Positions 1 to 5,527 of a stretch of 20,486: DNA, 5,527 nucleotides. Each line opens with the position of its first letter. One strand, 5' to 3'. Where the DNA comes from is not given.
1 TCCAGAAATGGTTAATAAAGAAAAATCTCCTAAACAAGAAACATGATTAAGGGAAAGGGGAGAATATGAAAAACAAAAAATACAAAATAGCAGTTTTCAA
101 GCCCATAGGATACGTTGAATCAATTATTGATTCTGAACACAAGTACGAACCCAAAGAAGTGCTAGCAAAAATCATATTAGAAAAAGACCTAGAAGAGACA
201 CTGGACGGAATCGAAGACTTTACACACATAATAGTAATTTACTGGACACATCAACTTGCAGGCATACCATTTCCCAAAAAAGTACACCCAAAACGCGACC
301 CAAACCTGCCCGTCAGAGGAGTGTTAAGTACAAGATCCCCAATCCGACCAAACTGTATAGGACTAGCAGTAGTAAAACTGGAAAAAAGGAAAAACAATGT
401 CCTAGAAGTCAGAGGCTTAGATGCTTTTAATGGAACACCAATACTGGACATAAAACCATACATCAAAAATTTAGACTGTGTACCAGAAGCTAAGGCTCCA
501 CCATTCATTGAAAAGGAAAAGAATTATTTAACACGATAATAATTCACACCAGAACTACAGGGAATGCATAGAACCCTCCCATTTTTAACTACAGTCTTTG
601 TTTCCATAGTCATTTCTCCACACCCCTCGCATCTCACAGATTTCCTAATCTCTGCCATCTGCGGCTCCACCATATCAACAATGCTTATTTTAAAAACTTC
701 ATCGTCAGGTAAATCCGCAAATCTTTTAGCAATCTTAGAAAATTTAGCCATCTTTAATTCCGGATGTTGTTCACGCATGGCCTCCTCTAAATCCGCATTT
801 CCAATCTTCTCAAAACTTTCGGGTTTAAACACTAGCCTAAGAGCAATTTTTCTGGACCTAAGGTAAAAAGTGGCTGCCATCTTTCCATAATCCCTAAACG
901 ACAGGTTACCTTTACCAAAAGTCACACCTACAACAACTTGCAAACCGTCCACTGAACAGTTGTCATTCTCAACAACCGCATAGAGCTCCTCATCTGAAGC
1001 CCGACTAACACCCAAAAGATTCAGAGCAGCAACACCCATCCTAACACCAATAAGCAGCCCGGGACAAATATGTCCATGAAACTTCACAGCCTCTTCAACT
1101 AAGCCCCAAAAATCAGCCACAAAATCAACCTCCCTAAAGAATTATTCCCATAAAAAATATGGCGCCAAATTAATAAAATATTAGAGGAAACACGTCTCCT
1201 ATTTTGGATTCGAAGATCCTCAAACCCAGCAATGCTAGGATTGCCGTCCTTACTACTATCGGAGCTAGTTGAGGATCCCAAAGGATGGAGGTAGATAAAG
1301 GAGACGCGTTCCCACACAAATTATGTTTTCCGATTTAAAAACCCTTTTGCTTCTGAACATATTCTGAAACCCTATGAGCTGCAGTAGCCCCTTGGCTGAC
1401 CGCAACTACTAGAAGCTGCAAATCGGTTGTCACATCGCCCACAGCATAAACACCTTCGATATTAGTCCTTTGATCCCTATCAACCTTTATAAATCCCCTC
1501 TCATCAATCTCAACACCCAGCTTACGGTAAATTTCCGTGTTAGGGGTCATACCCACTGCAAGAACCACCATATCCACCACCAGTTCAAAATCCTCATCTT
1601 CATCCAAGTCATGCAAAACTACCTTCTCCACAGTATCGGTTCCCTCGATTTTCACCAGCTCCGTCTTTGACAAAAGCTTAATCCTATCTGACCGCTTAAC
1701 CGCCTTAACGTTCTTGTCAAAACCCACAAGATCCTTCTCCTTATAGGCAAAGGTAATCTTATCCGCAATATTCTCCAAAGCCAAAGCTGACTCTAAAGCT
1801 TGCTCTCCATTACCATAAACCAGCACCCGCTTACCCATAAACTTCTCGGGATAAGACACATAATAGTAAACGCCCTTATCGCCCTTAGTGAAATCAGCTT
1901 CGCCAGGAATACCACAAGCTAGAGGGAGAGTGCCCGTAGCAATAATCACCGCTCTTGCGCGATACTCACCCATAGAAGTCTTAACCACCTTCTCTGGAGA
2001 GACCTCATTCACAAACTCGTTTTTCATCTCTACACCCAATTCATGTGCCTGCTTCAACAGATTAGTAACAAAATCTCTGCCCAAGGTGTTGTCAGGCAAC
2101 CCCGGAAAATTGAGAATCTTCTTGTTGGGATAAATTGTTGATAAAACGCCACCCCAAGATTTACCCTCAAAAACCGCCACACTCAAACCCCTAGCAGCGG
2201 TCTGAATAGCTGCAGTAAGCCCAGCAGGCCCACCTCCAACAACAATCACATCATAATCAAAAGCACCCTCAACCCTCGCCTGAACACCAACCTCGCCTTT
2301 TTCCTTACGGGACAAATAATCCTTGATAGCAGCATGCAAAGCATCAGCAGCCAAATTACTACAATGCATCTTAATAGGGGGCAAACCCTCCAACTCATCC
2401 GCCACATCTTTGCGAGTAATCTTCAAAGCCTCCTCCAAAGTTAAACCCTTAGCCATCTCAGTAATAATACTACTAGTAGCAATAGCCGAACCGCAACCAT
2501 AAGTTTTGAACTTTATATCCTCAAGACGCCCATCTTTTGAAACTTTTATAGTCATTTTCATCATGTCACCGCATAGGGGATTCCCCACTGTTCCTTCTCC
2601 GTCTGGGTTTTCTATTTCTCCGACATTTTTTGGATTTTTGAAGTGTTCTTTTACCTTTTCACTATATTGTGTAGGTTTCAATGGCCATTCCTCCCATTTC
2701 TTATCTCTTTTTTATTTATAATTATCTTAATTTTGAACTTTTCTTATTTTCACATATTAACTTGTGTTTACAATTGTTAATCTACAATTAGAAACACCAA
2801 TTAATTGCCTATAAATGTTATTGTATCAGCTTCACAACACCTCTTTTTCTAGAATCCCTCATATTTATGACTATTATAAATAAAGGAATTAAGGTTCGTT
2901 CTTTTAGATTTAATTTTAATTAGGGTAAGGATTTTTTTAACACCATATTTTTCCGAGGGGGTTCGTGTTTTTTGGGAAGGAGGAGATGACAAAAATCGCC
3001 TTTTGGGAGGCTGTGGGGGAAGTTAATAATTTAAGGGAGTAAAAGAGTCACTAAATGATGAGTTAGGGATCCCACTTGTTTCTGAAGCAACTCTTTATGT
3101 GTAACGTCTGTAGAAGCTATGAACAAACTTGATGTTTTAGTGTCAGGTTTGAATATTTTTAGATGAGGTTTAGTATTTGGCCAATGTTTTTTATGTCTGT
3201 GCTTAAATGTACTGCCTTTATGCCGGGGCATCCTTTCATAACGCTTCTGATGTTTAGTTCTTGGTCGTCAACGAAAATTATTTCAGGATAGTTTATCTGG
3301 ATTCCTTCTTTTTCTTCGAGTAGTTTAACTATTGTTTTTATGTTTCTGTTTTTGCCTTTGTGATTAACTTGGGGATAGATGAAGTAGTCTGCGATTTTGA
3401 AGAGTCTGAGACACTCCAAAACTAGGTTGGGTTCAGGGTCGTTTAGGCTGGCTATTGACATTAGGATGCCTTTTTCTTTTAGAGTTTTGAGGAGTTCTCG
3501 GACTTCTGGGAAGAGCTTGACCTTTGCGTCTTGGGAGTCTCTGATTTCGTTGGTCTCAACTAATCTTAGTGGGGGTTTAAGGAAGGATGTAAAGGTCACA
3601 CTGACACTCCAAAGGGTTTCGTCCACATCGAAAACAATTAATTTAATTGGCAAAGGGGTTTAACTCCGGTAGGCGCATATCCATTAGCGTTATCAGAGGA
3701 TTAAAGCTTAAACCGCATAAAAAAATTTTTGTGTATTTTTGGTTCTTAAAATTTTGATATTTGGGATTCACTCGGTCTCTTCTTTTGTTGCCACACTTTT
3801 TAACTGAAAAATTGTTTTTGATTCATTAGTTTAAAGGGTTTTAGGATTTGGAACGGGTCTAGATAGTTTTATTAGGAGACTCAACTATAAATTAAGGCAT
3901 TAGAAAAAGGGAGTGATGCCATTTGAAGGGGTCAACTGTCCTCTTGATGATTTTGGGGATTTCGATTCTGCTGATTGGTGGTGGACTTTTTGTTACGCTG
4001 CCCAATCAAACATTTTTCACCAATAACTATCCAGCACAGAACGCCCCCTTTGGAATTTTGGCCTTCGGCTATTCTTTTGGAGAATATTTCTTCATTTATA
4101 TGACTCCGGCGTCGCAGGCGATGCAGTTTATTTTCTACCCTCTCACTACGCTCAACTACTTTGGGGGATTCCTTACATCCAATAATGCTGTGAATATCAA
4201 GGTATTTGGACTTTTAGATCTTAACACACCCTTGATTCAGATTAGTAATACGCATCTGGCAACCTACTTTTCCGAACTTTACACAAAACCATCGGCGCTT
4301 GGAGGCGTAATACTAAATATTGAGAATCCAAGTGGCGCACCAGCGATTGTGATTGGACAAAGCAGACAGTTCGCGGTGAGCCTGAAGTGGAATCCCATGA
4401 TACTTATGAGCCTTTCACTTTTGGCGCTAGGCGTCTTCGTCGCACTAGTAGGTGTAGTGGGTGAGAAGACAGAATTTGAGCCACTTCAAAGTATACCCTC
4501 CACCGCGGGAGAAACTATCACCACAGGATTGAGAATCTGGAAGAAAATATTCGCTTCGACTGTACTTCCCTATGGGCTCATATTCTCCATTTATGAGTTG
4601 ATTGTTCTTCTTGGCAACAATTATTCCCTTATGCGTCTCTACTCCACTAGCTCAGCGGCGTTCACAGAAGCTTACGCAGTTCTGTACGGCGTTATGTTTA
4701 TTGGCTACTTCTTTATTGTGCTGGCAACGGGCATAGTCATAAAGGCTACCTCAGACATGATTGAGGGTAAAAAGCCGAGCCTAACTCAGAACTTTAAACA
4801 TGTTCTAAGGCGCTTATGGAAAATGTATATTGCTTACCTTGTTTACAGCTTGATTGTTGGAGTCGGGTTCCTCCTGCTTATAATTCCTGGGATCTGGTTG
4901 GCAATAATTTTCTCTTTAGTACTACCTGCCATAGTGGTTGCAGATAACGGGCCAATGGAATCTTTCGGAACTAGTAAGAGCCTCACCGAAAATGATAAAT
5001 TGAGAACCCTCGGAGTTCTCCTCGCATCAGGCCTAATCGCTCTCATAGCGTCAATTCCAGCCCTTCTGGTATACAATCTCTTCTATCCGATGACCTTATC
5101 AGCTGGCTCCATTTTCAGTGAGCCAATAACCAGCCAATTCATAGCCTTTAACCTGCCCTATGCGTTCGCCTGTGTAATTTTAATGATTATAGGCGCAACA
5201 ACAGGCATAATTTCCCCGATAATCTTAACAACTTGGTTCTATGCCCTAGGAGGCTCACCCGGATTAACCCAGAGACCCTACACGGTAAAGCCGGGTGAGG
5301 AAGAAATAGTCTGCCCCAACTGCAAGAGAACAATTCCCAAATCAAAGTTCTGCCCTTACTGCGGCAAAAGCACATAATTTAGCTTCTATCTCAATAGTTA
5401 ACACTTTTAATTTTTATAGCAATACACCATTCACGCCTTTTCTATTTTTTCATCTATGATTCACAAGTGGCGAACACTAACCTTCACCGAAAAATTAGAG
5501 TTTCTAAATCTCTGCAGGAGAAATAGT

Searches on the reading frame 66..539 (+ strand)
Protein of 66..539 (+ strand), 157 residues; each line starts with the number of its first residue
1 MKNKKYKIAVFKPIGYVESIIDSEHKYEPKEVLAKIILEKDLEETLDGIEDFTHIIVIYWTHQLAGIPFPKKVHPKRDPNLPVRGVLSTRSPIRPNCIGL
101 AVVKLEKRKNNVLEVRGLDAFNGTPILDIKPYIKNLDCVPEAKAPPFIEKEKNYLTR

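Call 5: search_protein_families(library=pfam, proteins=[window:66-539:+], max_evalue=0.01)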
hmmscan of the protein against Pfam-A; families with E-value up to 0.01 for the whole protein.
window:66-539:+ (157 aa): 1 family
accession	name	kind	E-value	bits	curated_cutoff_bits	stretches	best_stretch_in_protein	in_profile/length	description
PF01980.22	TrmO_N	-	4.2e-31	108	26.8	1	31-137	11-116/116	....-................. O N-terminal domain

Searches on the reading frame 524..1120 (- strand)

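Call 5: search_protein_families(library=pfam, proteins=[window:524-1120:-], max_evalue=0.01)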
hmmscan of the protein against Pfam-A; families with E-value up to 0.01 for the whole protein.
window:524-1120:- (198 aa): 2 families
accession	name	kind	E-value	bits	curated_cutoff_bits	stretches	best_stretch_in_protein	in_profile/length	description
PF02663.19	FmdE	-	3.7e-38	131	22.9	1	14-144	1-133/133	FmdE, Molybdenum formylmethanofuran dehydrogenase operon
PF01258.23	zf-dskA_traR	-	2e-07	31.4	24.9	1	164-188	6-30/36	Prokaryotic dksA/traR C4-type zinc finger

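Call 6: search_protein_families(library=ncbifam, proteins=[window:524-1120:-], max_evalue=0.001)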
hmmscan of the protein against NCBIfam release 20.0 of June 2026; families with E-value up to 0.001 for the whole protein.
window:524-1120:- (198 aa): 0 families

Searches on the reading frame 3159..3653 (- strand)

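Call 5: search_protein_families(library=pfam, proteins=[window:3159-3653:-], max_evalue=0.01)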
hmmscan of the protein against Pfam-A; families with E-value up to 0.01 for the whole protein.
window:3159-3653:- (164 aa): 5 families
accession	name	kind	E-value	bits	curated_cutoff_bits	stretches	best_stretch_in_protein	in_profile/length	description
PF12689.13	Acid_PPase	-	6.6e-21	75.3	27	1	4-142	4-145/169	Acid Phosphatase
PF00702.32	Hydrolase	-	1e-09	39.5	26.4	1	44-132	96-181/191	haloacid dehalogenase-like hydrolase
PF13419.12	HAD_2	-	2e-08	35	23.8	1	40-137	72-167/178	Haloacid dehalogenase-like hydrolase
PF11019.14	DUF2608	-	0.00011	22.3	22.6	0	118-142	174-198/244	Protein of unknown function (DUF2608)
PF03031.24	NIF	-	0.00068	19.8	21.8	1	4-134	1-120/160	NLI interacting factor-like phosphatase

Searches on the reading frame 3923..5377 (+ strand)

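Call 5: search_protein_families(library=pfam, proteins=[window:3923-5377:+], max_evalue=0.01)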
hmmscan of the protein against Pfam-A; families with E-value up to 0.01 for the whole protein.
window:3923-5377:+ (484 aa): 4 families
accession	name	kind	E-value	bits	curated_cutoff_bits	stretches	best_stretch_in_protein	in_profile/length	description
PF06790.16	UPF0259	-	1.8e-05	25.1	31.4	1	271-355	103-187/248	Uncharacterised protein family (UPF0259)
PF13248.11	Zn_ribbon_3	-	0.00055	19.7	27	1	460-482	1-24/26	zinc-ribbon domain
PF08209.17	Sgf11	-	0.0041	17.1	26.4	1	461-478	4-21/33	Sgf11 (transcriptional regulation protein)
PF12773.13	DZR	-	0.0042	17.7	27.3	1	462-481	25-45/45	Double zinc ribbon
